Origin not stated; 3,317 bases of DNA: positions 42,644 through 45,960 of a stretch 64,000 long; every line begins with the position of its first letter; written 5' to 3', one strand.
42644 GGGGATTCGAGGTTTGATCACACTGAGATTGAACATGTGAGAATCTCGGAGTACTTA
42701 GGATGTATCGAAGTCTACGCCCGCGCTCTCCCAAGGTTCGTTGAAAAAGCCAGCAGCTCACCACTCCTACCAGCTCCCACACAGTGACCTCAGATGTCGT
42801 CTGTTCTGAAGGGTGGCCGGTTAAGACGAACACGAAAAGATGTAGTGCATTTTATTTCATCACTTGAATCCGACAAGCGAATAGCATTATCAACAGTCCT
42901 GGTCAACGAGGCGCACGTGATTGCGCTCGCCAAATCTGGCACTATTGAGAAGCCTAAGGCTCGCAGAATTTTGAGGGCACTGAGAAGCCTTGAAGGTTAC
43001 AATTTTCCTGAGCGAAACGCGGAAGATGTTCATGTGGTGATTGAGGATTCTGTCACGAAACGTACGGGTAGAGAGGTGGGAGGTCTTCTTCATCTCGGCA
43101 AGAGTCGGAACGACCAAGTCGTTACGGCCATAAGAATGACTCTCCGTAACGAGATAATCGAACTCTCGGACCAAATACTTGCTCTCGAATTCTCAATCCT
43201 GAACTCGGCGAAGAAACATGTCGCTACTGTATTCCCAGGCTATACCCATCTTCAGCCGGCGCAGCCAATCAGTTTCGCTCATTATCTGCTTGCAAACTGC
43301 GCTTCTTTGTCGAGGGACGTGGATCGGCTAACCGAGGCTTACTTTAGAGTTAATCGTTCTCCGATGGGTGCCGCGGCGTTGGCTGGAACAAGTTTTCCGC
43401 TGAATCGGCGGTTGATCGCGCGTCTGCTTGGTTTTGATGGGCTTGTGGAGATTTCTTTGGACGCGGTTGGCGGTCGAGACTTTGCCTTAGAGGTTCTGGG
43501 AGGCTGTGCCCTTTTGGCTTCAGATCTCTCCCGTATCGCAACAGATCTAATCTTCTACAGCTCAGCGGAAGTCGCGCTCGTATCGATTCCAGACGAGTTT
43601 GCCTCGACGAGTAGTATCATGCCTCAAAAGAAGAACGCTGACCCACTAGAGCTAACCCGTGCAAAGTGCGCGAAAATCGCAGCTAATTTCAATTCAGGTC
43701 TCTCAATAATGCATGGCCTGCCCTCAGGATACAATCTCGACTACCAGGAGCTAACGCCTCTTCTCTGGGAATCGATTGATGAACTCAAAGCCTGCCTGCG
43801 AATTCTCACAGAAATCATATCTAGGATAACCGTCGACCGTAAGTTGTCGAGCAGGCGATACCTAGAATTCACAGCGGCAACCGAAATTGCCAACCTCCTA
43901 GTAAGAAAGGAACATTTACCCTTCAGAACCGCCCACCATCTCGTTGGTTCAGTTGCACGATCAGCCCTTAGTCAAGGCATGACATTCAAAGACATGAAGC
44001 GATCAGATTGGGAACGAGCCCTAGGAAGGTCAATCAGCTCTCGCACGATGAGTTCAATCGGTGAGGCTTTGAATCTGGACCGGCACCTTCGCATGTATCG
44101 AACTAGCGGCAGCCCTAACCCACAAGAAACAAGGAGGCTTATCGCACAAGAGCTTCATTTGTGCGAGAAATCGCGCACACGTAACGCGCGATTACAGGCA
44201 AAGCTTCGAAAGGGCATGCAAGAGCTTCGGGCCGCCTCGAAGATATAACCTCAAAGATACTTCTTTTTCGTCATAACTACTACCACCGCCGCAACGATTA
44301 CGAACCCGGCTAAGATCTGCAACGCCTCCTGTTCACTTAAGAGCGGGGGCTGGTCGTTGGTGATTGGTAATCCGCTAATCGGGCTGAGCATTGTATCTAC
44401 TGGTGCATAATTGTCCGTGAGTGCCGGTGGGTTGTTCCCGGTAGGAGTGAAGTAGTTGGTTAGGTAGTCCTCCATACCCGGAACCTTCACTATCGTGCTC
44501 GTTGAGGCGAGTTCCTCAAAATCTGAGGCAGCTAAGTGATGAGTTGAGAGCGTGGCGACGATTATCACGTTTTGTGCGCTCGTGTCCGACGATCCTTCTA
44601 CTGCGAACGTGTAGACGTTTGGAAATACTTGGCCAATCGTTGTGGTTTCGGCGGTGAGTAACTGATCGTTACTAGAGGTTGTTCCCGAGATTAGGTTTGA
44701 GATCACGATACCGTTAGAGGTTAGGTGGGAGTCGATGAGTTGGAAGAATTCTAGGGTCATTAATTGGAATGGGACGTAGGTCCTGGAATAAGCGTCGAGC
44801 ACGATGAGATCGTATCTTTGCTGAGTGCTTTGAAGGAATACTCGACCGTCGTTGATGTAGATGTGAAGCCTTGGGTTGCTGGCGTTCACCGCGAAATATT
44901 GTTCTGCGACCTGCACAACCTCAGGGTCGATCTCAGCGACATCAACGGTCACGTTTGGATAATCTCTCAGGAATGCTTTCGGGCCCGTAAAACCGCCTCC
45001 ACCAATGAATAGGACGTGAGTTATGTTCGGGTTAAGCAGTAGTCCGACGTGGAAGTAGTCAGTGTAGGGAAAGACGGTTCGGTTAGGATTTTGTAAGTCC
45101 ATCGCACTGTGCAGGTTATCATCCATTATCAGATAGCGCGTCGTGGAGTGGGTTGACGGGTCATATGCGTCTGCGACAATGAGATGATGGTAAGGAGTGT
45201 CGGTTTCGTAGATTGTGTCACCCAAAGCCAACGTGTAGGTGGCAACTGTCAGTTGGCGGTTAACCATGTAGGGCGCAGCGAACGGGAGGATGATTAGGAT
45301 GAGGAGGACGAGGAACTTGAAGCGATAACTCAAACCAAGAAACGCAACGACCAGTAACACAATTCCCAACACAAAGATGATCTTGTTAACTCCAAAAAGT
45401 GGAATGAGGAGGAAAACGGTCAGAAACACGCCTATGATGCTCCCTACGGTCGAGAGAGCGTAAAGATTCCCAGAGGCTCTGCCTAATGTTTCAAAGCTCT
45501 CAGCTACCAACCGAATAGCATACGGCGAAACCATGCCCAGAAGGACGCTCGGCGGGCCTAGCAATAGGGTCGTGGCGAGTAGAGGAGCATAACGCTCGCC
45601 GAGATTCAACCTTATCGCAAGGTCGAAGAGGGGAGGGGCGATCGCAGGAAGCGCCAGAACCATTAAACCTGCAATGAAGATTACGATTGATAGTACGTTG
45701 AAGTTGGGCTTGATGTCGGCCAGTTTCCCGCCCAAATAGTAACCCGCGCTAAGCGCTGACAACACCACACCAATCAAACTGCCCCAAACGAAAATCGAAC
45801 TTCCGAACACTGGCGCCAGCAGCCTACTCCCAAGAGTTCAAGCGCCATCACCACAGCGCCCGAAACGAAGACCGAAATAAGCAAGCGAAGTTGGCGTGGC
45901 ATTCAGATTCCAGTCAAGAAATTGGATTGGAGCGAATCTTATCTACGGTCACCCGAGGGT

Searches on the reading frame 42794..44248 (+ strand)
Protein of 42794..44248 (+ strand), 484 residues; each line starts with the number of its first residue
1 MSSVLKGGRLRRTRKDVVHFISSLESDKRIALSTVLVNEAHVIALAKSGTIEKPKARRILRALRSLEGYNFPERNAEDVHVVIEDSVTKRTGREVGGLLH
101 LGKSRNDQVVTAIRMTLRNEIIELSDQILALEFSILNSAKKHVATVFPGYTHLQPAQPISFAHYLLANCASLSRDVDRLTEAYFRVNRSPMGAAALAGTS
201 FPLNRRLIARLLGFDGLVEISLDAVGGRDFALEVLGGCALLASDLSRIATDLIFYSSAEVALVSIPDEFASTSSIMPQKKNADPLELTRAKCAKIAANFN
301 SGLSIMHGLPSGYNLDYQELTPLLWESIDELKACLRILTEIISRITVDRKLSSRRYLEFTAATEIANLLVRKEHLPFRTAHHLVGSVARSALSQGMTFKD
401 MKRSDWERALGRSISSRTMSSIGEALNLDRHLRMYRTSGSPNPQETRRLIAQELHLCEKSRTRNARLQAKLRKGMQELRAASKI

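Call 91: search_protein_families(library=pfam, proteins=[window:42794-44248:+], max_evalue=0.0001)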
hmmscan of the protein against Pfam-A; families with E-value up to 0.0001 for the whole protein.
window:42794-44248:+ (484 aa): 2 families
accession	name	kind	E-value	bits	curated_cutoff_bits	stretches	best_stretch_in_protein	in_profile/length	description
PF00206.25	Lyase_1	-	8.9e-49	167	27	1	26-295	20-310/312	Lyase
PF14698.11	ASL_C2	-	1e-13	51.9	27.3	1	359-409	1-50/69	Argininosuccinate lyase C-terminal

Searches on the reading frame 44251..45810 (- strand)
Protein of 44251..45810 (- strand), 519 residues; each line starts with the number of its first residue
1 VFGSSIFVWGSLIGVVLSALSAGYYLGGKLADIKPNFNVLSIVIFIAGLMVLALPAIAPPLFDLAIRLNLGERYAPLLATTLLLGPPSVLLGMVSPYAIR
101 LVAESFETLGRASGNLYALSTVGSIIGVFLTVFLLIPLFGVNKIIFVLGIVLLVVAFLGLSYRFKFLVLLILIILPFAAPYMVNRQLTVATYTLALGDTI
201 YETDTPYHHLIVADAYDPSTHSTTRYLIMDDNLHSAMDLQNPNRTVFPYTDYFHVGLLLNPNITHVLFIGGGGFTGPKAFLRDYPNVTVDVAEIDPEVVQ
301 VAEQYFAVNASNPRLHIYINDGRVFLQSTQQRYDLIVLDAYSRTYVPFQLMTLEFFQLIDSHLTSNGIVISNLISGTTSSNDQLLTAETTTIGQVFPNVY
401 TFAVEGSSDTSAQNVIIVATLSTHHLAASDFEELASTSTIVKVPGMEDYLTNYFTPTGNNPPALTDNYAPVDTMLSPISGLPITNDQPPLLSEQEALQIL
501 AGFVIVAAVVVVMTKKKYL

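Call 91: search_protein_families(library=pfam, proteins=[window:44251-45810:-], max_evalue=0.0001)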
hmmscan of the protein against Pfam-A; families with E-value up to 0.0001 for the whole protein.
window:44251-45810:- (519 aa): 1 family
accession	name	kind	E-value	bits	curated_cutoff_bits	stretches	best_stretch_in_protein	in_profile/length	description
PF01564.23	Spermine_synth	-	4e-16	59.5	22.9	1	253-404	9-161/186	Spermine/spermidine synthase domain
